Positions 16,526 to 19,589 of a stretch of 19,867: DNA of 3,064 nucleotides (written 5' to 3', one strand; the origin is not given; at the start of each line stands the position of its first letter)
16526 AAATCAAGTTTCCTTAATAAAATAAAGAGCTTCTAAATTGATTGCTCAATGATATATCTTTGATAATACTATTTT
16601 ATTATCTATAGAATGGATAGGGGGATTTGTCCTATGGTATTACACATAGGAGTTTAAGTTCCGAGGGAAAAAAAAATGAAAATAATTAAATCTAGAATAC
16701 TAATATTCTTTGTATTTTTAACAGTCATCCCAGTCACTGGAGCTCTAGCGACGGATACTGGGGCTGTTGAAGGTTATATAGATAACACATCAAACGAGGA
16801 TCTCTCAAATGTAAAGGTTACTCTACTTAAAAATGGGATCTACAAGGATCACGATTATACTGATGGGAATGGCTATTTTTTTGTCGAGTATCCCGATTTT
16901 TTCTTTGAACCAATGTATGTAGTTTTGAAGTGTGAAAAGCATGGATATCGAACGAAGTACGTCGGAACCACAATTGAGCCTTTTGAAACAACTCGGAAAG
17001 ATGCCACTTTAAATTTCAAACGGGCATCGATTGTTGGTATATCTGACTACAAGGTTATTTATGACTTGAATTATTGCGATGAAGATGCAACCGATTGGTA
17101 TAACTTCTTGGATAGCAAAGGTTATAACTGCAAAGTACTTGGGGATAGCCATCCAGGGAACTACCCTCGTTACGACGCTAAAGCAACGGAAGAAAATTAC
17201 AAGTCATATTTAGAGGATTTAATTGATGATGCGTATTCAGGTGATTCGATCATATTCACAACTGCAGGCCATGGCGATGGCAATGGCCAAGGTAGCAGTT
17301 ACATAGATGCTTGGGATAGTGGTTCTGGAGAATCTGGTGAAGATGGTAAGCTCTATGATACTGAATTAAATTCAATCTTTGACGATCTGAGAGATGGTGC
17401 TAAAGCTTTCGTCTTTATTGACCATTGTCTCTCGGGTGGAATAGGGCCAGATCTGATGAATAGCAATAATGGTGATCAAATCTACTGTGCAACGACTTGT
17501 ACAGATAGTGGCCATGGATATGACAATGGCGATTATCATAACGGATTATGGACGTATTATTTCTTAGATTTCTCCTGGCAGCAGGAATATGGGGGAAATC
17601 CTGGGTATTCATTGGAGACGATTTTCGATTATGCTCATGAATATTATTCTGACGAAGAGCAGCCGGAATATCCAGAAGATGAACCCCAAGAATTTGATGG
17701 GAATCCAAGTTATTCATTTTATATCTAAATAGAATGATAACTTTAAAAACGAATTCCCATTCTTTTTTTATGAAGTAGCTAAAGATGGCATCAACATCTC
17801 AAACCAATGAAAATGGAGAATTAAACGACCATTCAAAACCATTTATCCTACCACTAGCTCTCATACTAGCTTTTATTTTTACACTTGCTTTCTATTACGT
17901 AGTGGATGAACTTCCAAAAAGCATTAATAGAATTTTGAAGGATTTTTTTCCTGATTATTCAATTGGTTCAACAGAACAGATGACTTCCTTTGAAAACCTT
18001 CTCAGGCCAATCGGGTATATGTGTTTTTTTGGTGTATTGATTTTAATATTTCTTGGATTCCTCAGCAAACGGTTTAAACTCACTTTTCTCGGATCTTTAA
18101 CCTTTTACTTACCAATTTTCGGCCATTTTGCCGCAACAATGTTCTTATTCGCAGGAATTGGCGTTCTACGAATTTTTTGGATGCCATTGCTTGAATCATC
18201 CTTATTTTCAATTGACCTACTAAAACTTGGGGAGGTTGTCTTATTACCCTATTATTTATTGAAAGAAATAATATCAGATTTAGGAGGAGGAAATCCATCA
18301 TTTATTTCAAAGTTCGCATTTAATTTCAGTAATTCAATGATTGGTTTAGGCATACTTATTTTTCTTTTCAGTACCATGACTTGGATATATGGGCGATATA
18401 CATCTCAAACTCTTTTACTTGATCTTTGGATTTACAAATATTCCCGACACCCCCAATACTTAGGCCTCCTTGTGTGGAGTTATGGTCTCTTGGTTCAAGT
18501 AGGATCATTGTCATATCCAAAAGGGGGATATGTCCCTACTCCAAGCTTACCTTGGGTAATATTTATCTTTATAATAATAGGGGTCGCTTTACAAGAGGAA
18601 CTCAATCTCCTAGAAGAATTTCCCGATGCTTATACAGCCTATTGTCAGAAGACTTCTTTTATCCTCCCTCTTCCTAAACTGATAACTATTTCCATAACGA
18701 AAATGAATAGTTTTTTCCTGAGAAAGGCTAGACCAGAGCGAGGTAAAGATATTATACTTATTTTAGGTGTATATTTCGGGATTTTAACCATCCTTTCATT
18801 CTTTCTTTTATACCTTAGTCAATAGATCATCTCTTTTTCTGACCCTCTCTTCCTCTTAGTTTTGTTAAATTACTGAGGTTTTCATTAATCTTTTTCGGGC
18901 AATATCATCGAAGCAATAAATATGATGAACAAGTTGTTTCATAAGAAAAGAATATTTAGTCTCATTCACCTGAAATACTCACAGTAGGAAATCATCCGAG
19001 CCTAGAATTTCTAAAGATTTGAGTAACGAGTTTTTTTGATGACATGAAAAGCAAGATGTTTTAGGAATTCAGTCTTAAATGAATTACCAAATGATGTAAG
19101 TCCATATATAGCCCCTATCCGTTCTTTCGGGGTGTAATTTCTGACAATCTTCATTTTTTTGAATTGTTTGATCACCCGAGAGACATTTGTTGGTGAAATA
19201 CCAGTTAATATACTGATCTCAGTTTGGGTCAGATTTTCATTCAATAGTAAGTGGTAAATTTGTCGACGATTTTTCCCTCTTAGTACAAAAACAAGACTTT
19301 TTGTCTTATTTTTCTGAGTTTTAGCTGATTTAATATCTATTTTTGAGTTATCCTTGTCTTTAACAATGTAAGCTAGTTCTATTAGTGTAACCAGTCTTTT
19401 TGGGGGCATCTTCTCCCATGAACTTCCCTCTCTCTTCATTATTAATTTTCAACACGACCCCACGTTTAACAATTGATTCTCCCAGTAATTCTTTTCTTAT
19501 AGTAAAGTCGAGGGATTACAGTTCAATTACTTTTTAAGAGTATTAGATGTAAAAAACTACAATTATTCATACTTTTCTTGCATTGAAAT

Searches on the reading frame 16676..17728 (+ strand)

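Call 16: search_protein_families(library=pfam, proteins=[window:16676-17728:+], max_evalue=0.001)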
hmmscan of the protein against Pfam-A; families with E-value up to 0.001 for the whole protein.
window:16676-17728:+ (350 aa): 1 family
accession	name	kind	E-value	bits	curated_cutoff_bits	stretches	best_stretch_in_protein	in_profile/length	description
PF00656.27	Peptidase_C14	-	3e-07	30.8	21.4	1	116-259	3-139/233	Caspase domain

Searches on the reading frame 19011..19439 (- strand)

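Call 16: search_protein_families(library=pfam, proteins=[window:19011-19439:-], max_evalue=0.001)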
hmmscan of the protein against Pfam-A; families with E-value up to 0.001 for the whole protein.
window:19011-19439:- (142 aa): 5 families
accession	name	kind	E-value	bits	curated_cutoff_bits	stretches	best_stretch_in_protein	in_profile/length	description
PF13545.12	HTH_Crp_2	-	5e-06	26.8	27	1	66-101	19-54/70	Crp-like helix-turn-helix domain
PF13412.12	HTH_24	-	2.4e-05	24.2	21.9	1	64-100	12-48/48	Winged helix-turn-helix DNA-binding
PF12802.13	MarR_2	-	0.00011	22.7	27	1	59-99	9-50/61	MarR family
PF01371.25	Trp_repressor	-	0.00011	22.6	27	1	57-96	37-76/88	Trp repressor protein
PF01022.26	HTH_5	-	0.00032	21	22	1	56-99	2-45/47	Bacterial regulatory protein, arsR family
